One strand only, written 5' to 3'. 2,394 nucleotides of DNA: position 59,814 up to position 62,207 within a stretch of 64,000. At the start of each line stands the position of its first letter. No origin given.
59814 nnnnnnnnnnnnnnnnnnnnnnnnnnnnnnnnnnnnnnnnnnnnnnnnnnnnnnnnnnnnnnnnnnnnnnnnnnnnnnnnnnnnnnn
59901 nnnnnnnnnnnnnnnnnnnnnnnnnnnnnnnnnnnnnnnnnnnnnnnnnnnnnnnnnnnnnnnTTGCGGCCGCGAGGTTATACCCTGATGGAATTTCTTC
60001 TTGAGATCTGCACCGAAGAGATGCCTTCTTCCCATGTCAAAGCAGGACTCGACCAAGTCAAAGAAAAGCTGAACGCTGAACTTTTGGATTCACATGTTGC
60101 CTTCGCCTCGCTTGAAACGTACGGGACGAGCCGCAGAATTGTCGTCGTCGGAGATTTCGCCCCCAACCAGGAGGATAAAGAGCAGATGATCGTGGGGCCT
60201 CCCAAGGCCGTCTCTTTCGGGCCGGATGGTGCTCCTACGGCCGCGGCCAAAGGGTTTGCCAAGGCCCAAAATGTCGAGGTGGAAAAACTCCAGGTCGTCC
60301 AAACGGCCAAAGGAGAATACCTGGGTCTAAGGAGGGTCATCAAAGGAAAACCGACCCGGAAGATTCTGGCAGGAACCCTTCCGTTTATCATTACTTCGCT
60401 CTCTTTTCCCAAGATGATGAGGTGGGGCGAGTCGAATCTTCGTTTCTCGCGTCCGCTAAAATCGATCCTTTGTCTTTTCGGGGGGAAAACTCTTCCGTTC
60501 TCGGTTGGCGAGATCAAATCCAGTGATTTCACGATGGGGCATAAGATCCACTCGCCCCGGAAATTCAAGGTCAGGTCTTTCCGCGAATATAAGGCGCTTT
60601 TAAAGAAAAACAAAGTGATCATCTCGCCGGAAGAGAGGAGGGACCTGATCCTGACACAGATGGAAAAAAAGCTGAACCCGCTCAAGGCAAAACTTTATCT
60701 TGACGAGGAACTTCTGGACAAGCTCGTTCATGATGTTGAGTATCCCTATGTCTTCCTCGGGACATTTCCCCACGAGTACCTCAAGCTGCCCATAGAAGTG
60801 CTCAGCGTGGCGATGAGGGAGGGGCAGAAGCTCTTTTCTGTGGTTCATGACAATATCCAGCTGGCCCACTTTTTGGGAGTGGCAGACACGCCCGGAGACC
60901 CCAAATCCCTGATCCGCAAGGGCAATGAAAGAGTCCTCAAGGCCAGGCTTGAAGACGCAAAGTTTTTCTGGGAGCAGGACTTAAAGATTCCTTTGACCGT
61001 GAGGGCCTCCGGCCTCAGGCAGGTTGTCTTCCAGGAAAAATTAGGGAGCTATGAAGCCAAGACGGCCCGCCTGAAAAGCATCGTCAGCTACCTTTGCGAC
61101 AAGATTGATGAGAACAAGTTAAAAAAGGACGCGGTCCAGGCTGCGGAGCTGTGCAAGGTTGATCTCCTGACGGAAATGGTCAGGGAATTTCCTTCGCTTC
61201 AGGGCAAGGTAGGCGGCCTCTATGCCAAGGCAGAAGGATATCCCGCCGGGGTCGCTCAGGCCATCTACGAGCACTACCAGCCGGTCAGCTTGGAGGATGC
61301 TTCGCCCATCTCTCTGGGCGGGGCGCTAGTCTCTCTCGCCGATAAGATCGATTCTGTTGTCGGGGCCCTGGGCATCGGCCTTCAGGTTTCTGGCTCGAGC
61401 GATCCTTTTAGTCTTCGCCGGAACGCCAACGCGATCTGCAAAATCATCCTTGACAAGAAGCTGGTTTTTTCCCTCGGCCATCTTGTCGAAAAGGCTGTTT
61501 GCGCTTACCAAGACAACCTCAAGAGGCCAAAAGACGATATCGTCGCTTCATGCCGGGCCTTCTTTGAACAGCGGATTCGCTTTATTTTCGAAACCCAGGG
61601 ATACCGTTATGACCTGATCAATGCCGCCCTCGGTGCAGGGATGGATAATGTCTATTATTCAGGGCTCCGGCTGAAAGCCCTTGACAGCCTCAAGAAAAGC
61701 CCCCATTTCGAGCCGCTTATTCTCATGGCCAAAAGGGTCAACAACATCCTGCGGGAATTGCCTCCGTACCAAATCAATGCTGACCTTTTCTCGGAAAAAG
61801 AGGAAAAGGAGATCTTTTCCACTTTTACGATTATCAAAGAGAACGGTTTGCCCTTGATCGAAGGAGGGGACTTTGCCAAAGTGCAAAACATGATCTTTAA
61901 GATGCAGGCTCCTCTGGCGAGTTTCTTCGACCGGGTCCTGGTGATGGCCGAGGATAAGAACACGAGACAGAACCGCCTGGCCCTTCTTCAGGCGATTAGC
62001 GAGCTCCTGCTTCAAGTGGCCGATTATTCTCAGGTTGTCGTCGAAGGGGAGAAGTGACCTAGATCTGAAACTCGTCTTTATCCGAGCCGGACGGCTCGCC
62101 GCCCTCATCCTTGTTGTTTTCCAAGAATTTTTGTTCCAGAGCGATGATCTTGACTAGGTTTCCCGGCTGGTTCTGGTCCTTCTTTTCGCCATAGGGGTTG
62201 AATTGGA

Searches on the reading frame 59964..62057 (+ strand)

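Call 69: search_protein_families(library=pfam, proteins=[window:59964-62057:+], max_evalue=0.001)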
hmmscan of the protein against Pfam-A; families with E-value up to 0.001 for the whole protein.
window:59964-62057:+ (697 aa): 2 families
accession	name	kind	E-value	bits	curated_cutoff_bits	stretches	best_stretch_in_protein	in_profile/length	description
PF02092.22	tRNA_synt_2f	-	6.1e-176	586.9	29.2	1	11-556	1-535/536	Glycyl-tRNA synthetase beta subunit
PF05746.21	DALR_1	-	2.2e-07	31.4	22.3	1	589-682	5-102/117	DALR anticodon binding domain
